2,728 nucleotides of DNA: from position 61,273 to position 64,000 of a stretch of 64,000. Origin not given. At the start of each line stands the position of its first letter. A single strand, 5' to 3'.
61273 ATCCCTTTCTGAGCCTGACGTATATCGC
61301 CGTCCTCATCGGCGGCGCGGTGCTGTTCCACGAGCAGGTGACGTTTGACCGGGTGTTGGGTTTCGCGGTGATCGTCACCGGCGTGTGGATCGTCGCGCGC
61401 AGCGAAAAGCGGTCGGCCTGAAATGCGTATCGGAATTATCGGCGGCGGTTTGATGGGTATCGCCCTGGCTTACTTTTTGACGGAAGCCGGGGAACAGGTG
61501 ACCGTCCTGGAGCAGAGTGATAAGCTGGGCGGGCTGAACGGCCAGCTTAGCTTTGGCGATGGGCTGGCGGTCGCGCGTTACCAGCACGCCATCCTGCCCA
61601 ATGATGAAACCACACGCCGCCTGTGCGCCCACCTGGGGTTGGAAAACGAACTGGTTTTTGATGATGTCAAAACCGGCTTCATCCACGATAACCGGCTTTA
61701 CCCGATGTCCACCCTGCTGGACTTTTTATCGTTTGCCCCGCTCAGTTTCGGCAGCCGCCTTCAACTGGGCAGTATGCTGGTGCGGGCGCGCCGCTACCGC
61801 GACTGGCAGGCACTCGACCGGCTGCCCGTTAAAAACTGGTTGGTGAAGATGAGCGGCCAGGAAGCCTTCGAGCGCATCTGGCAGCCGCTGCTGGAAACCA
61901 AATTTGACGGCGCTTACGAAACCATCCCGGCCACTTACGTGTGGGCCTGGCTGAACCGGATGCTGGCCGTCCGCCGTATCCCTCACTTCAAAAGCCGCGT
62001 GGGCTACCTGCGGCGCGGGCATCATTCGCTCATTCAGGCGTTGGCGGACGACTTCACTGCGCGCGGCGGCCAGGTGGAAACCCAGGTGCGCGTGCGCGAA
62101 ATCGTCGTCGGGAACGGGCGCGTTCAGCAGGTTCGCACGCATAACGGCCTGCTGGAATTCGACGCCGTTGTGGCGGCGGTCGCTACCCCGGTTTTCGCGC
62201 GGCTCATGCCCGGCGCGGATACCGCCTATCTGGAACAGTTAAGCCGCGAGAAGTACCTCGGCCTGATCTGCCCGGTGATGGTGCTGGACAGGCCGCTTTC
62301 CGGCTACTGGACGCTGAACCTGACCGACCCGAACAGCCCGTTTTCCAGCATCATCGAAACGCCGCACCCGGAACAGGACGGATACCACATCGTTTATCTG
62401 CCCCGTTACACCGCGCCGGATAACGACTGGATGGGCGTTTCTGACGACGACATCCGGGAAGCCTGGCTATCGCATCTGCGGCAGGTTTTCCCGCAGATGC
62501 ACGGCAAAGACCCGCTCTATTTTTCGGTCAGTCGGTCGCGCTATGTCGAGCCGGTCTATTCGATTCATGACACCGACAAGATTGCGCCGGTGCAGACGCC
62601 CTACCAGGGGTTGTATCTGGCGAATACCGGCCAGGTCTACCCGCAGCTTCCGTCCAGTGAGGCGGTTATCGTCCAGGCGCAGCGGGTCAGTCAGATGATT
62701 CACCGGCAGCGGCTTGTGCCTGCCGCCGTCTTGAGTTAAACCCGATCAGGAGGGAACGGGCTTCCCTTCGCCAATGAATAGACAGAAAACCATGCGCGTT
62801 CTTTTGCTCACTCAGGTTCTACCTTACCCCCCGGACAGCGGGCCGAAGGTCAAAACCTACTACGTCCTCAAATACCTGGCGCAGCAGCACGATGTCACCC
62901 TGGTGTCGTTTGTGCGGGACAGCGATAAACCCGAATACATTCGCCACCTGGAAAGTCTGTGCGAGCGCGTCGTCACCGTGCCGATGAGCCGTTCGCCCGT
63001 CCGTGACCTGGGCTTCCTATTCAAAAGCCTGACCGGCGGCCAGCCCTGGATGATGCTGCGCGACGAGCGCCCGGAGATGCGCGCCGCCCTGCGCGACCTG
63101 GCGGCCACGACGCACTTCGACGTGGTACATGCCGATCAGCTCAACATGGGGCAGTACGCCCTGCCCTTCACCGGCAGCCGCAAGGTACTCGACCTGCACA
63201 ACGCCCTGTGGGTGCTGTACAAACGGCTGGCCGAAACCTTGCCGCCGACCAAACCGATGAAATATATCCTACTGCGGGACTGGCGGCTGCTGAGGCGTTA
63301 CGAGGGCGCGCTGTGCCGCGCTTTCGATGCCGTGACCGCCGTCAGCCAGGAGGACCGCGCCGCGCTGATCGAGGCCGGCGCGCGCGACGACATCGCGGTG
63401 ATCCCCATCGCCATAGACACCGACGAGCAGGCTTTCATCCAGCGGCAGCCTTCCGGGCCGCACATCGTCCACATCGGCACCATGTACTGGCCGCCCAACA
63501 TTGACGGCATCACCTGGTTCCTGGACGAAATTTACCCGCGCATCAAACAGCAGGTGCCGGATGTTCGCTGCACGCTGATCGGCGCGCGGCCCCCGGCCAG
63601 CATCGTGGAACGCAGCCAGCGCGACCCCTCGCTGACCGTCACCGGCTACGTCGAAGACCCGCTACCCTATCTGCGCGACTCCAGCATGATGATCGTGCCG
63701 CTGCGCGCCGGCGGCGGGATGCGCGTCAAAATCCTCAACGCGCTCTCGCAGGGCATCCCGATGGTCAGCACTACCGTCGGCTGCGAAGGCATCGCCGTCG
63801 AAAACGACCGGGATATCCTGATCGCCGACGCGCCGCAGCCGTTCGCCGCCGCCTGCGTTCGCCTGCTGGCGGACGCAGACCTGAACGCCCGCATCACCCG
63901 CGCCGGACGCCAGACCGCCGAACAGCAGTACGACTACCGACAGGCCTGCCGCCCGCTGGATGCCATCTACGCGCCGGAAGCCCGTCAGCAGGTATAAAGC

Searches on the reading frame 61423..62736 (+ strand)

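Call 27: search_protein_families(library=pfam, proteins=[window:61423-62736:+], max_evalue=0.1)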
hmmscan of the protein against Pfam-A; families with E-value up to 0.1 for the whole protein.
window:61423-62736:+ (438 aa): 17 families
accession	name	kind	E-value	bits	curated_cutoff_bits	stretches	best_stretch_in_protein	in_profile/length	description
PF01593.30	Amino_oxidase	-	1.6e-28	100.6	19.8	1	12-402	3-418/443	Flavin containing amine oxidoreductase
PF01266.30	DAO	-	9.5e-16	58.7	27.9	1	3-367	2-306/353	FAD dependent oxidoreductase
PF13450.12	NAD_binding_8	-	3.8e-08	33.9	21.9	1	5-68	1-65/68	NAD(P)-binding Rossmann-like domain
PF00070.33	Pyr_redox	-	1.2e-07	32.6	22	1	2-36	1-35/82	Pyridine nucleotide-disulphide oxidoreductase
PF07992.20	Pyr_redox_2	-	6e-06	26.3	26.1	1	2-35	144-177/291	Pyridine nucleotide-disulphide oxidoreductase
PF00890.30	FAD_binding_2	-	2.4e-05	24.2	20.4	1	5-55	4-52/414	FAD binding domain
PF03486.20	HI0933_like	-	0.00035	20.5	50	0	3-36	3-36/244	HI0933-like protein Rossmann domain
PF03807.23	F420_oxidored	-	0.00075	20.5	21.6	1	2-31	1-32/94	NADP oxidoreductase coenzyme F420-dependent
PF01494.25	FAD_binding_3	-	0.0013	18.5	22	1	3-33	4-34/349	FAD binding domain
PF12831.13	FAD_oxidored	-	0.0095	15.7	27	1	5-38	4-37/416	FAD dependent oxidoreductase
PF02737.24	3HCDH_N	-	0.013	15.8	22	1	3-34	2-33/180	3-hydroxyacyl-CoA dehydrogenase, NAD binding domain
PF03446.21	NAD_binding_2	-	0.03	14.8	21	1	2-32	1-31/161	NAD binding domain of 6-phosphogluconate dehydrogenase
PF01210.29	NAD_Gly3P_dh_N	-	0.038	14.4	23.1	1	3-34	2-33/158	NAD-dependent glycerol-3-phosphate dehydrogenase N-terminus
PF02558.23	ApbA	-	0.042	13.9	22.2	1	3-33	1-31/150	Ketopantoate reductase PanE/ApbA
PF02254.24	TrkA_N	-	0.057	14.2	23.8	0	4-33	2-31/116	TrkA-N domain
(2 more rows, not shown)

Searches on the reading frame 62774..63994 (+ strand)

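Call 27: search_protein_families(library=pfam, proteins=[window:62774-63994:+], max_evalue=0.1)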
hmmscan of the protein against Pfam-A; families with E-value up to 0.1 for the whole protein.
window:62774-63994:+ (407 aa): 5 families
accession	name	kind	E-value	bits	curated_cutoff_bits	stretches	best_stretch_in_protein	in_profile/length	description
PF13692.12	Glyco_trans_1_4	-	4.4e-27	95.5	27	1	229-367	2-142/142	Glycosyl transferases group 1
PF13439.12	Glyco_transf_4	-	4.8e-14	53.2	28.5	1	28-218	8-170/170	Glycosyltransferase Family 4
PF13579.12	Glyco_trans_4_4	-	2.3e-09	38.2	29.7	1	23-211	2-156/158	Glycosyl transferase 4-like domain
PF00534.26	Glycos_transf_1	-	4.9e-06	26.6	26.4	1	253-380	36-171/172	Glycosyl transferases group 1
PF13524.12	Glyco_trans_1_2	-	3.2e-05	24.3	25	1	310-391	54-138/144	Glycosyl transferase-like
